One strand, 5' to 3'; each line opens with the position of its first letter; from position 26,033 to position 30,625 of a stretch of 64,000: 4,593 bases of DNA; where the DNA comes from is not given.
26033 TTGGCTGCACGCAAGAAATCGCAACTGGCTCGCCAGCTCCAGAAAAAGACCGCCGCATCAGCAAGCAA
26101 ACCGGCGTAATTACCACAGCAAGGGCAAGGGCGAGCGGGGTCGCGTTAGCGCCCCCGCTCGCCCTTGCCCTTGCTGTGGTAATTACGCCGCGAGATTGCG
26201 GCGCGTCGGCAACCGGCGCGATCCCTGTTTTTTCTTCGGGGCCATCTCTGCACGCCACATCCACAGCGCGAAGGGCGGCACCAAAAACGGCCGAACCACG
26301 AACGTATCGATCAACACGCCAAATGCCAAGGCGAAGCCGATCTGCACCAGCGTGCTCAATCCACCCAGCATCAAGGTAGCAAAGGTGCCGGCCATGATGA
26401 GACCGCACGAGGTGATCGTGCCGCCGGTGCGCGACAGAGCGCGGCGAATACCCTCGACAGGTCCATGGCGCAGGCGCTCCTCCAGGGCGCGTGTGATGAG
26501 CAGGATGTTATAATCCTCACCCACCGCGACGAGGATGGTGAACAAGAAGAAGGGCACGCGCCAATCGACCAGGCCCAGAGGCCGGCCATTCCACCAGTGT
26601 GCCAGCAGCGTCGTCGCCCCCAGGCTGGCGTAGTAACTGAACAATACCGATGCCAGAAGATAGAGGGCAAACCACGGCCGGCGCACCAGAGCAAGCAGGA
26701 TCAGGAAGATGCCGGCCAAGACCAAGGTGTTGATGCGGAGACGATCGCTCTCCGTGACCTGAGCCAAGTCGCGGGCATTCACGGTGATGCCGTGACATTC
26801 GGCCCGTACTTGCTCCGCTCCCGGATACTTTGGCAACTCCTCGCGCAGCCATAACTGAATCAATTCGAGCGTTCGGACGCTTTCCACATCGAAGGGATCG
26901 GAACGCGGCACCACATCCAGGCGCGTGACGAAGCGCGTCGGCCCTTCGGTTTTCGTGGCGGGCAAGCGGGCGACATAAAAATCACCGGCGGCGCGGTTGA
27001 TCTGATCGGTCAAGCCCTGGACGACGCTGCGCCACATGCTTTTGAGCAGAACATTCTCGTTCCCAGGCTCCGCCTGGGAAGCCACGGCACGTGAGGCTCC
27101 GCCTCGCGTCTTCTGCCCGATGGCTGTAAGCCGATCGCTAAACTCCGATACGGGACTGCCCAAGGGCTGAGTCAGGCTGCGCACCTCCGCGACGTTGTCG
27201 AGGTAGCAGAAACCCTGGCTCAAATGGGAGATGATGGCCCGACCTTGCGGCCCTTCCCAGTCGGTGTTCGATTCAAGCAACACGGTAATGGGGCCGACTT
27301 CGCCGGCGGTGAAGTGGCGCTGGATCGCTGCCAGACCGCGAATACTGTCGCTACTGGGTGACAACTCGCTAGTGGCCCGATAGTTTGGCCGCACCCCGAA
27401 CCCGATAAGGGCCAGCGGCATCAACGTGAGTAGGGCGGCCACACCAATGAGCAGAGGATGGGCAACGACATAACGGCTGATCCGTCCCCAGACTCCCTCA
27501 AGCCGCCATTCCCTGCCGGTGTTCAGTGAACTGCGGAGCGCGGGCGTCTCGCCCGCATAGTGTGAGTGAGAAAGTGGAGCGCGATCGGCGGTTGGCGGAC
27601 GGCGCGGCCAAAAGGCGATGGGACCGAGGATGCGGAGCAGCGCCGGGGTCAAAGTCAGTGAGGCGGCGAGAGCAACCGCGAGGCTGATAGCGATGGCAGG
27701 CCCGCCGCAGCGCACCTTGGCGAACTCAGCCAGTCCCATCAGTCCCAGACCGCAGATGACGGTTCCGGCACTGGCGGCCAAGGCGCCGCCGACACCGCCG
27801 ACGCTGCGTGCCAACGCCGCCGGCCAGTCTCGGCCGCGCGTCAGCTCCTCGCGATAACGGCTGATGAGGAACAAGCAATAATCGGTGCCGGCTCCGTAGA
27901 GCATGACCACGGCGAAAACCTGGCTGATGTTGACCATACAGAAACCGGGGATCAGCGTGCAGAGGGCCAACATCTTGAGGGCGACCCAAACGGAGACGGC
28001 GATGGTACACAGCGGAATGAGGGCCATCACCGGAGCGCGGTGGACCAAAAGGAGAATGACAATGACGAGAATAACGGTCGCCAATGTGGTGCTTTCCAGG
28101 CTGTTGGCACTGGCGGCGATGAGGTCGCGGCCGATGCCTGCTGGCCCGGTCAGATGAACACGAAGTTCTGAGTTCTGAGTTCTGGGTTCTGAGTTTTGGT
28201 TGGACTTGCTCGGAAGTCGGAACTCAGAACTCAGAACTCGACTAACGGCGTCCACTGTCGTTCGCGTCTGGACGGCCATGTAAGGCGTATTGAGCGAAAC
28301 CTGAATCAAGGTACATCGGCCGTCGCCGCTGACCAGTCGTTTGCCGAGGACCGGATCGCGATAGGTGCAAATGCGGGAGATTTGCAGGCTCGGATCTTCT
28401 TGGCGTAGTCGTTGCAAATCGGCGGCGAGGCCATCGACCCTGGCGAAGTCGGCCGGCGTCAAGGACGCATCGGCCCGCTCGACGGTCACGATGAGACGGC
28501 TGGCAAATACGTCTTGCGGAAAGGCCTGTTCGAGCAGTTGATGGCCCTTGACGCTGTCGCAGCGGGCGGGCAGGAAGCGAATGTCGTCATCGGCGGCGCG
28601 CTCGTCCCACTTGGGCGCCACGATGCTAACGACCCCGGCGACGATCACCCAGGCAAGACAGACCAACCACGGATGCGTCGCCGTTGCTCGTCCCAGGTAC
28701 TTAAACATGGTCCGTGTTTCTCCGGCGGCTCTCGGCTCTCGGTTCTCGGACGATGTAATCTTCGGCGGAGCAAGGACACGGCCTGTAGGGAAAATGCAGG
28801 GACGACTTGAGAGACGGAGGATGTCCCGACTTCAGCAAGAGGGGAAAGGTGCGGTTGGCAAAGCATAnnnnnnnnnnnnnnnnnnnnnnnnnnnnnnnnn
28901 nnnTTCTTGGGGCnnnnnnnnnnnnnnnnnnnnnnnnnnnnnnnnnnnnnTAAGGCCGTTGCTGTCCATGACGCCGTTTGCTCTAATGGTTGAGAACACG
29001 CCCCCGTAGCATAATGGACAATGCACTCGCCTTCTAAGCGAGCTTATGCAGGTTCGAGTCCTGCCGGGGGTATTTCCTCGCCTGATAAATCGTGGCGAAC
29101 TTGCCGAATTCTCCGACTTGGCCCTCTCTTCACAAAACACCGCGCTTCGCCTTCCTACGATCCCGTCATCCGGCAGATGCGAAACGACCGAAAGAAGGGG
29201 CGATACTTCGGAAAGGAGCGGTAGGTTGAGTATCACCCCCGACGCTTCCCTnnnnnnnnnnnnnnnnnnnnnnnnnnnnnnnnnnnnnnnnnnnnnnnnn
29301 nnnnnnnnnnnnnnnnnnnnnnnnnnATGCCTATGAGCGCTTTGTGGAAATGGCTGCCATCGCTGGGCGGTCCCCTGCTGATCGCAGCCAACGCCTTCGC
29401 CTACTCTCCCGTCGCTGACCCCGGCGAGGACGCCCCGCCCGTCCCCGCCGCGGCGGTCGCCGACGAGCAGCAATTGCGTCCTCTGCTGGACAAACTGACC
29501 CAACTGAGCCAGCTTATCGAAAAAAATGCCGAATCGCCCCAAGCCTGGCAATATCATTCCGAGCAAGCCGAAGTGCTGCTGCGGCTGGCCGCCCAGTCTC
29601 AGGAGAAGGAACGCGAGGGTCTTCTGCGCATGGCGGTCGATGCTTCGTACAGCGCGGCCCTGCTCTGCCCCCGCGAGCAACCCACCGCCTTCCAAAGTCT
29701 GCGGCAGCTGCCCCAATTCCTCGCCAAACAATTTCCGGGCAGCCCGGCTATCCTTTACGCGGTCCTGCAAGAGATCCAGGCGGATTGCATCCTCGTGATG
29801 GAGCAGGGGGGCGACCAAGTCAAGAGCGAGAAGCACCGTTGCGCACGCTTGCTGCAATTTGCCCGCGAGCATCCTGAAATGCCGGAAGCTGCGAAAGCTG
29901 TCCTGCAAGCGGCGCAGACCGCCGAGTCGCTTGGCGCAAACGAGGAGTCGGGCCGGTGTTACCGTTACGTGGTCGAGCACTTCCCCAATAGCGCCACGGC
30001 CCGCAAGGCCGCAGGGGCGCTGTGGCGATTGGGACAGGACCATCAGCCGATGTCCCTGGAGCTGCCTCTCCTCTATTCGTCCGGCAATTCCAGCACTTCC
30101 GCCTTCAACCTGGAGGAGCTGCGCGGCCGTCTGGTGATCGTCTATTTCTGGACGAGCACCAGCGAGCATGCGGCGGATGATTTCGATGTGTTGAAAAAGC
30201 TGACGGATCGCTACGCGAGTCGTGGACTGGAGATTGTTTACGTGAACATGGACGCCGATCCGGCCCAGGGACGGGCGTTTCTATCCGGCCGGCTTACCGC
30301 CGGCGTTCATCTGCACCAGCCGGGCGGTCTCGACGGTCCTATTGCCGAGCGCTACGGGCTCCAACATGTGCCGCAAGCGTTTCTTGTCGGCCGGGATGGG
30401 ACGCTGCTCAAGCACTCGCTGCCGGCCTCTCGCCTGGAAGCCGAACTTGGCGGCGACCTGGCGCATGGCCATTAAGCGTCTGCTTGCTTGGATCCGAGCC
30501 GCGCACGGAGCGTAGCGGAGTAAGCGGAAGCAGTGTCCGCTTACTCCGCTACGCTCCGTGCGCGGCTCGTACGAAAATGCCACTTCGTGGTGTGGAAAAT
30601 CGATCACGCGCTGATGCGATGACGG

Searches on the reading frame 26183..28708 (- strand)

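Call 19: search_protein_families(library=pfam, proteins=[window:26183-28708:-], max_evalue=0.001)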
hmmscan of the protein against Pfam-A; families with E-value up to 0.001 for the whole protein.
window:26183-28708:- (841 aa): 1 family
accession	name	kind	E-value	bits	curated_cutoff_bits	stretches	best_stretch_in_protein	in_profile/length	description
PF03176.21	MMPL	-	6.7e-97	324.8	20.5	2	45-419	2-331/333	MMPL family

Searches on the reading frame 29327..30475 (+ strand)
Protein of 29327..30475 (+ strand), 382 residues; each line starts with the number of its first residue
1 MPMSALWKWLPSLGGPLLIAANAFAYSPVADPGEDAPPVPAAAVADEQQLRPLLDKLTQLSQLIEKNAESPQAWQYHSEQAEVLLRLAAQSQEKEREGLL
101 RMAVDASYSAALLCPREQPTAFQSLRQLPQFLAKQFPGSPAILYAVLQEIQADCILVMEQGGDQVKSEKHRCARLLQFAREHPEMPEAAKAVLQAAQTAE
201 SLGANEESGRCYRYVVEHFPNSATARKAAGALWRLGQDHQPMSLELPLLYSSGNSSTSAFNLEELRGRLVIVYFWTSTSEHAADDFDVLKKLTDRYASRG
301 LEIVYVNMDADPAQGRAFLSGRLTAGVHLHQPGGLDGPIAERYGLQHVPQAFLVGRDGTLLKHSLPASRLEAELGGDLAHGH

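Call 19: search_protein_families(library=pfam, proteins=[window:29327-30475:+], max_evalue=0.001)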
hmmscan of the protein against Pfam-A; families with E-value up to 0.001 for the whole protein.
window:29327-30475:+ (382 aa): 3 families
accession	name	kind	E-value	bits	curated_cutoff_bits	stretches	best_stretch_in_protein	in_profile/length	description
PF13905.12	Thioredoxin_8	-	1.1e-10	42.1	27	1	267-359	1-93/94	Thioredoxin-like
PF00578.27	AhpC-TSA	-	3.4e-07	30.7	26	1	254-360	12-121/124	AhpC/TSA family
PF08534.16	Redoxin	-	4.9e-06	26.8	26.6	1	255-368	16-136/148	Redoxin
